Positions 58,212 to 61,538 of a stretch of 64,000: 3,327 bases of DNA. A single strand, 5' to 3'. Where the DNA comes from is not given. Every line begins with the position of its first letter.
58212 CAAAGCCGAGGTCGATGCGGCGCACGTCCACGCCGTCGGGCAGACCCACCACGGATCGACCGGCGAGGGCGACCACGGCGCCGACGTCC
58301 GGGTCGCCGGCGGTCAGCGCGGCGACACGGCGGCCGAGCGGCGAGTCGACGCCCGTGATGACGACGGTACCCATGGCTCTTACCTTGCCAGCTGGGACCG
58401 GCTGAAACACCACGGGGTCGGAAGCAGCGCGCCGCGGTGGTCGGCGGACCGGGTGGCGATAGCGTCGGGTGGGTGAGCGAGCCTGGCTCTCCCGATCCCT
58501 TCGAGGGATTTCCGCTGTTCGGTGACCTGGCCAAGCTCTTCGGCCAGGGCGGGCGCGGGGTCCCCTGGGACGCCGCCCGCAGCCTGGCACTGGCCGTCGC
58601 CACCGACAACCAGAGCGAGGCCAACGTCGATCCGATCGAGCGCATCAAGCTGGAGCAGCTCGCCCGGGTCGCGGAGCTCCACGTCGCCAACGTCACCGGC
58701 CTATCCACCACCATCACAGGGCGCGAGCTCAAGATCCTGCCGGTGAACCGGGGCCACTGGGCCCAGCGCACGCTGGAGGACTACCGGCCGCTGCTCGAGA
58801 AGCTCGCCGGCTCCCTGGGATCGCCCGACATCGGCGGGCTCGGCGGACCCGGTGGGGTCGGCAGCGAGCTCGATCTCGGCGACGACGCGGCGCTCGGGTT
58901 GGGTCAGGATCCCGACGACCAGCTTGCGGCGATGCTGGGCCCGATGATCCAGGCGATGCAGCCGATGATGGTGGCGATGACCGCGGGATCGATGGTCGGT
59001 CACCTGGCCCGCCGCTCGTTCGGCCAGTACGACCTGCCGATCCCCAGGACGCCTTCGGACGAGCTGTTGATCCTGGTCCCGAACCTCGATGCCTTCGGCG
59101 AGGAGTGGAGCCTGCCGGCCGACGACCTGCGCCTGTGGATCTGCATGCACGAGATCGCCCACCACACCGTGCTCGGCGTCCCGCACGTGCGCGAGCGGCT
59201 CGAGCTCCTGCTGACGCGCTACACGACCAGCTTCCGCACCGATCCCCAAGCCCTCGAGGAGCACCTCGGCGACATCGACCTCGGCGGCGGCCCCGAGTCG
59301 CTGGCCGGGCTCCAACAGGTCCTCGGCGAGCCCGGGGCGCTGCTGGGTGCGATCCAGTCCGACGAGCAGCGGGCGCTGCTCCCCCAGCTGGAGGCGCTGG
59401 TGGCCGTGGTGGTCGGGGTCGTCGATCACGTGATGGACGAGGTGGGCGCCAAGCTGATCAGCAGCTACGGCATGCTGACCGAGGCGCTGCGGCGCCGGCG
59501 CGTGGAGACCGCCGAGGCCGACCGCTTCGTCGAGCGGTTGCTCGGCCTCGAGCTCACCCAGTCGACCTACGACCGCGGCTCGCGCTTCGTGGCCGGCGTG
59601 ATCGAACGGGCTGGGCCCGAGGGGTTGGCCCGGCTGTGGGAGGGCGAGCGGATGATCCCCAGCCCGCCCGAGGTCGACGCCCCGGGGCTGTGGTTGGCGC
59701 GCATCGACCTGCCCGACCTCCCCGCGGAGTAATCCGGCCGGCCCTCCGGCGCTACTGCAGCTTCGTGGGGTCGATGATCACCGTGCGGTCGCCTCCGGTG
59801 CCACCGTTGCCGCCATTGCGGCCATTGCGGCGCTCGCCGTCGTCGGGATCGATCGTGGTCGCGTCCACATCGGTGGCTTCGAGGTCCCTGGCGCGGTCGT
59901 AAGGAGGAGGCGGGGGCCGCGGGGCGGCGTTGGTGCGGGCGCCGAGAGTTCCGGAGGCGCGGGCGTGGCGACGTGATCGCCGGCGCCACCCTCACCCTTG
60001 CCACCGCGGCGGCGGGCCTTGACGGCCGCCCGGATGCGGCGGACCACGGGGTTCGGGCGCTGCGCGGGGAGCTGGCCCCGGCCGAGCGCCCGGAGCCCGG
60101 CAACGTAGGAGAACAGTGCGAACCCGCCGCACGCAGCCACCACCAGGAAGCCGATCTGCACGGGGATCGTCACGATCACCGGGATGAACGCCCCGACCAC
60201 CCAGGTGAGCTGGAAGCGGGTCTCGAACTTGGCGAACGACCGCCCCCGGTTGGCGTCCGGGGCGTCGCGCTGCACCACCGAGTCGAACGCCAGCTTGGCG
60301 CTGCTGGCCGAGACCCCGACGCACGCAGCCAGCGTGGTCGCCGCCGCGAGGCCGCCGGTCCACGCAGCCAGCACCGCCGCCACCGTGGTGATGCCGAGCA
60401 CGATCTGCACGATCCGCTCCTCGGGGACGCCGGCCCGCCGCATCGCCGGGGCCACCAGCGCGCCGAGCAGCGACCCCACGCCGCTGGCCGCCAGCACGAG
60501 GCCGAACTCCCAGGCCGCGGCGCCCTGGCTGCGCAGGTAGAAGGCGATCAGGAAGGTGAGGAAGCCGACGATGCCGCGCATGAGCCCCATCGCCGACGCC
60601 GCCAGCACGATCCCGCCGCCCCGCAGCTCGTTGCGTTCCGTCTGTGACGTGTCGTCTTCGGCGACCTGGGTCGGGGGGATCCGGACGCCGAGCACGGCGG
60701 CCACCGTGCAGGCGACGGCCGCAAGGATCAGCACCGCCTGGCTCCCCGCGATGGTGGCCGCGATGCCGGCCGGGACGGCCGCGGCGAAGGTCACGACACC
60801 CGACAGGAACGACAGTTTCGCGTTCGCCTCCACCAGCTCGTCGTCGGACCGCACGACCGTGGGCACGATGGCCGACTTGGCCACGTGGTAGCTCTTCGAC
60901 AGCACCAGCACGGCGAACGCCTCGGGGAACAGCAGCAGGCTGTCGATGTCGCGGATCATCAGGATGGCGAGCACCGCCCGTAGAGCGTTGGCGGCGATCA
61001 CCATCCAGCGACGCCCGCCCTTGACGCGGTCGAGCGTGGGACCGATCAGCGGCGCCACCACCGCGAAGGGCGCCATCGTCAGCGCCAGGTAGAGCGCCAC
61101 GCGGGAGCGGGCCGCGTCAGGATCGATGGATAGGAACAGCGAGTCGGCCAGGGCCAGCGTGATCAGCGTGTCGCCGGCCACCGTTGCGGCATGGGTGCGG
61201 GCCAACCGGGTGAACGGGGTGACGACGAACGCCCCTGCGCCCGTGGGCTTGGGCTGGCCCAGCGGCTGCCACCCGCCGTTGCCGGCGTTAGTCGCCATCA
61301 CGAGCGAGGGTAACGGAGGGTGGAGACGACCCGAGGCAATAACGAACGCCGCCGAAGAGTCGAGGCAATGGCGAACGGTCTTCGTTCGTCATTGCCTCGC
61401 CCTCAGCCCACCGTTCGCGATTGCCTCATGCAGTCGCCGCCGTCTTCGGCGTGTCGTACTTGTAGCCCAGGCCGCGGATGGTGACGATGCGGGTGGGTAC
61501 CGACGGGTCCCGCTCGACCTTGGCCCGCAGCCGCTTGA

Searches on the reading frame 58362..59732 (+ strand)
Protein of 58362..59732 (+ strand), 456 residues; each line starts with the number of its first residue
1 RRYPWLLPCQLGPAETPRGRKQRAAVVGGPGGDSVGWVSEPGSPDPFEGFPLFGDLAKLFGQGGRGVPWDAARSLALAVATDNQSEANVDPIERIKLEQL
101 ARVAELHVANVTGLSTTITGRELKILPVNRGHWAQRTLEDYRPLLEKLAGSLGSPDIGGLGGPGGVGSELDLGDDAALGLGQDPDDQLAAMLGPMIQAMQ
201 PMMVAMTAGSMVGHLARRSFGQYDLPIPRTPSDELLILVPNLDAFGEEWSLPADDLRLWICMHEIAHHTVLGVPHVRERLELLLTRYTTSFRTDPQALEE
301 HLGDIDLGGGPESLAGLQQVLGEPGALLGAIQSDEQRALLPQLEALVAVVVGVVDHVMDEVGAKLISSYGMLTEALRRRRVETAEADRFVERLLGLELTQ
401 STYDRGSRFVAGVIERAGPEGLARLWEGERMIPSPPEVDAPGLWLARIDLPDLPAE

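Call 75: search_protein_families(library=pfam, proteins=[window:58362-59732:+], max_evalue=0.00001)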
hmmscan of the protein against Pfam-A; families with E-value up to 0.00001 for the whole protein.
window:58362-59732:+ (456 aa): 1 family
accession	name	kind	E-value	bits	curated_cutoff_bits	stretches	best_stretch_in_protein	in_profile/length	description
PF10103.15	Zincin_2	-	4.6e-69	233.8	25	1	67-444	1-343/344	Zincin-like metallopeptidase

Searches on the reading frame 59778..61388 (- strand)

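Call 75: search_protein_families(library=pfam, proteins=[window:59778-61388:-], max_evalue=0.00001)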
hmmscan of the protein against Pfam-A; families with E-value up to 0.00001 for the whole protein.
window:59778-61388:- (536 aa): 1 family
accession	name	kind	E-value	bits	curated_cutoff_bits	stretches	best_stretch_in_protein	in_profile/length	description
PF07690.21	MFS_1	-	1.7e-16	60.5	33.4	1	87-400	24-347/347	Major Facilitator Superfamily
